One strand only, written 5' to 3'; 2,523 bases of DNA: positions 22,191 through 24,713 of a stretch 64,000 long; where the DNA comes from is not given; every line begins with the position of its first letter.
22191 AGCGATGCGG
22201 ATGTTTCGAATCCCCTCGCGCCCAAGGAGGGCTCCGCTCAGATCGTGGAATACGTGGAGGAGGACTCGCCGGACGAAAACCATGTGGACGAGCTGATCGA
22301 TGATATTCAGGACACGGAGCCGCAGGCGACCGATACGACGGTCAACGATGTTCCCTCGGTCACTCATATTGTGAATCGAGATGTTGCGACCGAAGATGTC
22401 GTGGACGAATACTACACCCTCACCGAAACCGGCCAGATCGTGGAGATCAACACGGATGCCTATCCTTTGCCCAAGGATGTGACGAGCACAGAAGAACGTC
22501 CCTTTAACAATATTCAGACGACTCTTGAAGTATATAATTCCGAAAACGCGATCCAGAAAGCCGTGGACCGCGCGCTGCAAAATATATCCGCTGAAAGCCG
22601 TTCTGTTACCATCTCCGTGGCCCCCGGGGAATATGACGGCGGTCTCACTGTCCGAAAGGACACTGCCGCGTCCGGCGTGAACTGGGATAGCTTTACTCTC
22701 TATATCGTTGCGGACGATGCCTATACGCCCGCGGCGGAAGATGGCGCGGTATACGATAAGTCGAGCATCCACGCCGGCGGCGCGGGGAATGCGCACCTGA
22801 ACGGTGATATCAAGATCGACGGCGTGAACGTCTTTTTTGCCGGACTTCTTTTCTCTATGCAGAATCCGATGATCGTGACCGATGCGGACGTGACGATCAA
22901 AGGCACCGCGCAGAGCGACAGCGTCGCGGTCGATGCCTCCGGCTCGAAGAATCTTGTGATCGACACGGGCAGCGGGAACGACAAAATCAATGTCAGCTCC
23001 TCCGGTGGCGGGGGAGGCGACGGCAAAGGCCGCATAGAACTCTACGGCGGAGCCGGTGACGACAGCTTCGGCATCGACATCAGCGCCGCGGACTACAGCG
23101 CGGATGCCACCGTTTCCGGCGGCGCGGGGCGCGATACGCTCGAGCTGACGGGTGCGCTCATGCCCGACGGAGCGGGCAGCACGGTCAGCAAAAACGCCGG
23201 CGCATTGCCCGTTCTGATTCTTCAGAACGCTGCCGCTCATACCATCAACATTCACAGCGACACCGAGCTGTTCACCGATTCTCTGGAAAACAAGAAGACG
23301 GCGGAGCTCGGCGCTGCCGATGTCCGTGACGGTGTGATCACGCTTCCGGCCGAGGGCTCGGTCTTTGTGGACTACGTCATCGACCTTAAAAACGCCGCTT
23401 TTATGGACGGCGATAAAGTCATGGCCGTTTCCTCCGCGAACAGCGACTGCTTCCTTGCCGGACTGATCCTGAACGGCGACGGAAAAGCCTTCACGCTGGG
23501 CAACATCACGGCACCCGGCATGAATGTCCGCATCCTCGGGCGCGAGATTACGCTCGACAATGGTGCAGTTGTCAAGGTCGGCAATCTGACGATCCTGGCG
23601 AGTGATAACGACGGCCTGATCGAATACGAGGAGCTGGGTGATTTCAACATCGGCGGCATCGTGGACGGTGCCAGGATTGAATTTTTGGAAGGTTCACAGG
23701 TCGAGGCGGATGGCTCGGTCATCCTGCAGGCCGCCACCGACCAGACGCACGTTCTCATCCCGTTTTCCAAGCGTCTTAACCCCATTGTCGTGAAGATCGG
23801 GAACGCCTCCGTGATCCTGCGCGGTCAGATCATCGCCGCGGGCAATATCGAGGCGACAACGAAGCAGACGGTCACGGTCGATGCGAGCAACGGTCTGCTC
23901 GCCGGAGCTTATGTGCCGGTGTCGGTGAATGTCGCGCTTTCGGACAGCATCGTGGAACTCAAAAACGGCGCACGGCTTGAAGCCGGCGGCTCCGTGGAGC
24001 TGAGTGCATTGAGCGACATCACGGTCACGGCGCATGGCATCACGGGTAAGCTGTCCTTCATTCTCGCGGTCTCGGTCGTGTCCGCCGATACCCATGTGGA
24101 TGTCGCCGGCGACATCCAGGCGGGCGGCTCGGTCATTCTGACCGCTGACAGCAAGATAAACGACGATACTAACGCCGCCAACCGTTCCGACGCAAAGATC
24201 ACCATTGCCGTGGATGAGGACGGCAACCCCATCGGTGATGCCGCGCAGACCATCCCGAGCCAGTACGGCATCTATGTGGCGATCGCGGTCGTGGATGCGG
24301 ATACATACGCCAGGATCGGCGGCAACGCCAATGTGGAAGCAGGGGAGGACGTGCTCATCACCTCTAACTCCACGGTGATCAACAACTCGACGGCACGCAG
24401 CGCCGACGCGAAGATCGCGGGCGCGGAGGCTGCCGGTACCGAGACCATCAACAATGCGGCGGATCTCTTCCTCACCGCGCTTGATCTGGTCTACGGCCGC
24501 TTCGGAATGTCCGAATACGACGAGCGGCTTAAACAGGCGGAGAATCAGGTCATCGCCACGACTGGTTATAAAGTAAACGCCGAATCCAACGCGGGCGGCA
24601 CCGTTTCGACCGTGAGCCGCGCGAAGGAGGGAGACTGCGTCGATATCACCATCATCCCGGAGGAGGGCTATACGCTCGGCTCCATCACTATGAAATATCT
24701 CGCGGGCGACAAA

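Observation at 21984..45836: Single 23.85-kb ORF encoding a 7,950-aa giant surface protein with no recognisable anchor or dedicated export partners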

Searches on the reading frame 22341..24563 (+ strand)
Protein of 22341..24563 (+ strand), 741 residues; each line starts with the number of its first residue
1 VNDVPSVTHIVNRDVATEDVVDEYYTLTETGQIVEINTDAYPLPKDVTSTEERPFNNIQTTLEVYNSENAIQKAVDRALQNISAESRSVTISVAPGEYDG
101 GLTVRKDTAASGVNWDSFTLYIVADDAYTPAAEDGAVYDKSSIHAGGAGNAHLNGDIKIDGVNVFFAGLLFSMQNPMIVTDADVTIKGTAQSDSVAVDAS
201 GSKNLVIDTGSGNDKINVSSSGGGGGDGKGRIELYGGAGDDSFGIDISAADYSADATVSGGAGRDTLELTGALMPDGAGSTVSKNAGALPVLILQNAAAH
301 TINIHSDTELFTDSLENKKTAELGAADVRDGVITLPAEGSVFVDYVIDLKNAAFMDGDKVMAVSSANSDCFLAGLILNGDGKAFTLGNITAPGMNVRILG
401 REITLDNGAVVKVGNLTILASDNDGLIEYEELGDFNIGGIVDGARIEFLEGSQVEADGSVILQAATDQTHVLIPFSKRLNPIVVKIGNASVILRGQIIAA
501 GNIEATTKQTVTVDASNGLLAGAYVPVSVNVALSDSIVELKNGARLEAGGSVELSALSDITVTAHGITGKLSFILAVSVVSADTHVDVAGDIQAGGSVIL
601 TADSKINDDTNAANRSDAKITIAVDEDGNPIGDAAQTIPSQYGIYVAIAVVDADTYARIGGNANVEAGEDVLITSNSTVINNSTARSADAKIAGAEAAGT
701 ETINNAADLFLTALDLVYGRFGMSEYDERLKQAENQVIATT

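Call 40: search_protein_representatives(alignment_id=A2)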
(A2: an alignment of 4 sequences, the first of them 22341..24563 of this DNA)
Query: 4 sequences, 759 profile positions. Proteins with E-value up to 0.001 (for the whole library): 369; up to 1e-10: 189; up to 1e-30: 108. The best 150 are listed.
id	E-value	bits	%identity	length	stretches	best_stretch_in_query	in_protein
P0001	0.0e+00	1156.9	-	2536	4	1-759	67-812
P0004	2.0e-267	905.6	-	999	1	1-759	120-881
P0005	1.3e-187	641.8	-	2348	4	19-758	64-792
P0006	6.1e-185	632.9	-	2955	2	34-758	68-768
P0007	8.0e-162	556.5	-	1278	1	1-754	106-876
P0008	6.1e-153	527.1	-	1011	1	1-758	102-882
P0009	4.8e-149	514.2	-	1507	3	69-754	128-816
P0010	6.1e-147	507.3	-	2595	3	137-758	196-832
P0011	6.6e-140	484.0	-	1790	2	1-742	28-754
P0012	3.0e-134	465.3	-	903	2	196-751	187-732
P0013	1.5e-132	459.7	-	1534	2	202-740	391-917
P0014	9.0e-125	434.0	-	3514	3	29-733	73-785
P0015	2.4e-118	412.7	-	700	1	57-591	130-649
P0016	5.3e-118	411.6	-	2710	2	25-757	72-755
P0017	1.9e-115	403.1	-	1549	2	185-751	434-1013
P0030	1.4e-83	297.7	-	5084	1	27-721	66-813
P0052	5.7e-60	219.7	-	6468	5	178-741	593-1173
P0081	1.0e-44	169.2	-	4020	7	190-716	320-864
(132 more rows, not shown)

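Call 70: predict_structure(alignment_id=A5)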
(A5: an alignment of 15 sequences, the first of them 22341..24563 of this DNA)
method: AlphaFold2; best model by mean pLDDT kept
length: 741 residues; sequences in the alignment: 15
mean_pLDDT: 77.5   pTM: 0.65
mean pLDDT of the five models: 77.5, 77.5, 75.7, 74.5, 74.1
residues with pLDDT >= 90: 214; 70-90: 318; 50-70: 132; < 50: 77
segments of 3 or more residues with pLDDT < 50: 29-32, 225-227, 427-437, 473-479, 617-622, 633-641, 689-703, 719-726, 732-741
pLDDT, mean of each block of 10 residues (from residue 1): 60 80 61 55 60 74 66 85 82 77 81 84 82 59 76 85 91 81 92 90 88 91 61 91 92 91 86 82 70 89 88 85 82 71 84 77 70 85 88 87 93 92 63 45 91 92 90 48 82 96 93 75 67 92 93 95 78 78 95 94 93 59 58 47 73 92 90 93 70 40 51 55 48 43 28
secondary structure, 60 per line:
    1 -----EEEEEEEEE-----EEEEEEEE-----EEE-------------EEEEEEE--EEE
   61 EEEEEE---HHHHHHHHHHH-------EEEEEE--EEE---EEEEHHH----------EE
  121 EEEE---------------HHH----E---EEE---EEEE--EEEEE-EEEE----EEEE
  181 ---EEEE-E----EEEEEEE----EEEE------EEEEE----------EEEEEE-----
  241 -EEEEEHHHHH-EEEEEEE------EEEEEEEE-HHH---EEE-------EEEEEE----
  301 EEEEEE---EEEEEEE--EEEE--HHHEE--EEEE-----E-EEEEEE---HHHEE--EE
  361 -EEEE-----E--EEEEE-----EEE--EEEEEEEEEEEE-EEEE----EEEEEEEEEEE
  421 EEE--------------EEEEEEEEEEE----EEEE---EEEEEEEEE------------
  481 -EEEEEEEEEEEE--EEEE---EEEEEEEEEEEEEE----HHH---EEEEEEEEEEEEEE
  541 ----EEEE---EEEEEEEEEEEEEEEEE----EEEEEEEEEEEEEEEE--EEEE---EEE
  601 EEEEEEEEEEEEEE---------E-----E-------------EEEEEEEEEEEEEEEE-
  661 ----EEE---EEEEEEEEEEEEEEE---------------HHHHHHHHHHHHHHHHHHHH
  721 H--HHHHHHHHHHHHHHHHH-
elements in order (helices of 4 or more, strands of 3 or more residues): E6-14 E20-27 E33-35 E49-55 E58-66 H70-80 E88-93 E96-98 E102-105 E119-124 E151-153 E157-160 E163-167 E169-172 E177-180 E184-187 E194-200 E205-208 E215-219 E230-235 E242-246 H247-251 E253-259 E266-273 E281-283 E291-296 E301-306 E310-316 E319-322 E332-335 E343-348 E362-365 E374-378 E384-386 E389-400 E402-405 E410-423 E438-448 E453-456 E460-468 E482-493 E496-499 E503-516 E527-540 E545-548 E552-568 E573-588 E591-594 E598-614 E644-659 E665-667 E671-685 H701-721 H724-740

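Call 74: fold_search(model_id=the predicted structure, library=pdb)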
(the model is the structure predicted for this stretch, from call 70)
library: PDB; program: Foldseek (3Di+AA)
matches with E <= 10: 160; with E <= 0.001: 0
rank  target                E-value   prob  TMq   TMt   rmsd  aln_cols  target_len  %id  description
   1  2z8x                  1.1e-02  0.57  0.12  0.14  18.9       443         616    9  Crystal structure of extracellular lipase from Pseudomonas sp. MIS38 (released 2007-10-30)
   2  2zvd_A                1.3e-02  0.44  0.12  0.14  19.7       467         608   12  Crystal structure of Pseudomonas sp. MIS38 lipase in an open conformation (released 2009-11-10)
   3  2zj6                  3.1e-02  0.47  0.12  0.14  18.6       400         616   10  Crystal structure of D337A mutant of Pseudomonas sp. MIS38 lipase (released 2008-12-02)
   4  9mne_B                3.9e-02  0.06  0.09  0.08  26.1       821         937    9  Crystal structure of enteropathogenic Escherichia coli EspC (released 2025-10-29)
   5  3a6z_A                4.2e-02  0.33  0.12  0.14  18.3       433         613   12  Crystal structure of Pseudomonas sp. MIS38 lipase (PML) in the open conformation following dialysis against Ca-free bu (released 2010-05-26)
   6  4om9                  5.6e-02  0.08  0.11  0.10  25.8       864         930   10  X-Ray Crystal Structure of the passenger domain of Plasmid encoded toxin, an Autrotansporter Enterotoxin from enteroaggr (released 2014-03-12)
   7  1wxr                  9.1e-02  0.08  0.12  0.09  27.2       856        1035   10  Crystal structure of Heme Binding protein, an autotransporter hemoglobine protease from pathogenic Escherichia coli (released 2005-03-01)
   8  4pew_A                1.5e-01  0.07  0.11  0.12  21.3       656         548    9  Structure of sacteLam55A from Streptomyces sp. SirexAA-E (released 2015-03-18)
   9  3h09_B                2.0e-01  0.04  0.11  0.09  24.5       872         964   10  The structure of Haemophilus influenzae IgA1 protease (released 2009-04-21)
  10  9mne_A                2.8e-01  0.06  0.12  0.10  26.8       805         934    9  Crystal structure of enteropathogenic Escherichia coli EspC (released 2025-10-29)
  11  3h09_A                3.9e-01  0.03  0.10  0.08  26.0       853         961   10  The structure of Haemophilus influenzae IgA1 protease (released 2009-04-21)
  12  3vi1_A                6.4e-01  0.57  0.14  0.20   8.2       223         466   17  Crystal structure of Pseudomonas aerginosa alkaline protease complexed with Substance P(1-6) (released 2012-09-19)
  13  8vbb_A                6.4e-01  0.04  0.12  0.09  26.6       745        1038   11  The secreted adhesin EtpA of Enterotoxigenic Escherichia coli in complex with the mouse mAb 1G05 (released 2024-09-04)
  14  3sze                  7.3e-01  0.04  0.13  0.11  23.5       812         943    9  Crystal structure of the passenger domain of the E. coli autotransporter EspP (released 2011-10-12)
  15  4oj5_B                7.6e-01  0.04  0.11  0.11  25.9       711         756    9  Crystal Structure of a Putative Tailspike Protein (TSP1, orf210) from Escherichia coli O157:H7 Bacteriohage CBA120 (released 2014-03-26)
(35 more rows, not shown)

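Call 80: find_encoding_contigs(protein=P0030, flank=10000, max_places=2)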
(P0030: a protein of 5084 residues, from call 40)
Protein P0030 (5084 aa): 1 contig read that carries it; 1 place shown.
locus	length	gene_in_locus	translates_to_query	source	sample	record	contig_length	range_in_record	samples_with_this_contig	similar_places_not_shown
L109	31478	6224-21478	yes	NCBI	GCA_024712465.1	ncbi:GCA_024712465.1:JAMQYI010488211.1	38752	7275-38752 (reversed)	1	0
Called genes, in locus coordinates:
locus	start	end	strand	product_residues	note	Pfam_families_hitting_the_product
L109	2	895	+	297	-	?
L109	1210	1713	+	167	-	PF01842:ACT, PF22629:ACT_AHAS_ss, PF13710:ACT_5, PF10369:ALS_ss_C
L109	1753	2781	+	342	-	PF02826:2-Hacid_dh_C, PF03446:NAD_binding_2 (weak), PF03807:F420_oxidored (weak), PF07991:KARI_N, PF01450:KARI_C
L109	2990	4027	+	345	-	PF10602:RPN7 (faint), PF13432:TPR_16 (faint), PF07719:TPR_2 (faint), PF12895:ANAPC3 (faint), PF25570:TPR_DENND3 (faint), PF00515:TPR_1 (faint), PF14559:TPR_19 (weak)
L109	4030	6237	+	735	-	PF01447:Peptidase_M4, PF02868:Peptidase_M4_C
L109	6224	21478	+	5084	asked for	-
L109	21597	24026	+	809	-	PF09586:YfhO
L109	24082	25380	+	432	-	PF00330:Aconitase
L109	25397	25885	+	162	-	PF00694:Aconitase_C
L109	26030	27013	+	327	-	PF00535:Glycos_transf_2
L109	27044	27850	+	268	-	PF10609:ParA, PF01656:CbiA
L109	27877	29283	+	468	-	PF01594:AI-2E_transport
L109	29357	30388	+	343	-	PF01063:Aminotran_4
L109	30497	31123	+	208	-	PF01330:RuvA_N, PF14520:HHH_5, PF07499:RuvA_C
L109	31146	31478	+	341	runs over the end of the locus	PF01078:Mg_chelatase (faint), PF05496:RuvB_N, PF00004:AAA, PF07728:AAA_5, PF17864:AAA_lid_4, PF05491:WHD_RuvB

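Call 81: find_encoding_contigs(protein=P0081, flank=10000, max_places=2)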
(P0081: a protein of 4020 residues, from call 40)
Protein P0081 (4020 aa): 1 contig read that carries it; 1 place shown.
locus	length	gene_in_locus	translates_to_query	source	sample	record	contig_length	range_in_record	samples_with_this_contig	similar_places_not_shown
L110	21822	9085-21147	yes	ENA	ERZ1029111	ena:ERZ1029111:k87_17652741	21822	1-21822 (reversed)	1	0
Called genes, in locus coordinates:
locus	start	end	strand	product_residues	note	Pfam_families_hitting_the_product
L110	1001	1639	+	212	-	PF14196:ATC_hydrolase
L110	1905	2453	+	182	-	PF12672:DUF3793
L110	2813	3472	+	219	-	PF03006:HlyIII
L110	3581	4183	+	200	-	PF06347:SH3_4 (faint), PF08239:SH3_3 (weak), PF18348:SH3_16 (faint), PF08239:SH3_3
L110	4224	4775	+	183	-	-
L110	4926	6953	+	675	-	PF02368:Big_2, PF26182:Ig_NUP210_5th (faint), PF26918:Ig_Eae (faint), PF02368:Big_2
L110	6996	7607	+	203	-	PF06347:SH3_4 (weak), PF08239:SH3_3 (weak)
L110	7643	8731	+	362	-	-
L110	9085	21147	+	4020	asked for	-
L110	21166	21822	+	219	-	?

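Call 95: find_encoding_contigs(protein=P0052, flank=10000, max_places=2)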
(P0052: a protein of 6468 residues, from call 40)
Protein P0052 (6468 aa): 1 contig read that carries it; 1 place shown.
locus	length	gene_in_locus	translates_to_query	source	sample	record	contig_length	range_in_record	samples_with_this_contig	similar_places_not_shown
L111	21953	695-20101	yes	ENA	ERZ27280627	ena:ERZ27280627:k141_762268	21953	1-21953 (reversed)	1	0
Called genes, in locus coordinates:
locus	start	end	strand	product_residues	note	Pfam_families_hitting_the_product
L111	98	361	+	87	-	PF21645:FakA-like_M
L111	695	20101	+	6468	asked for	-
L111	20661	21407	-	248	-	PF00497:SBP_bac_3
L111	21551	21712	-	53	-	-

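Call 106: search_solved_structures(query=A5, max_evalue=1)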
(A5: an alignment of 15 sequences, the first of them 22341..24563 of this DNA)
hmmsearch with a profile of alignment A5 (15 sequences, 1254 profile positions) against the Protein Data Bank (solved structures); distinct sequences matched with E-value up to 1: 0.
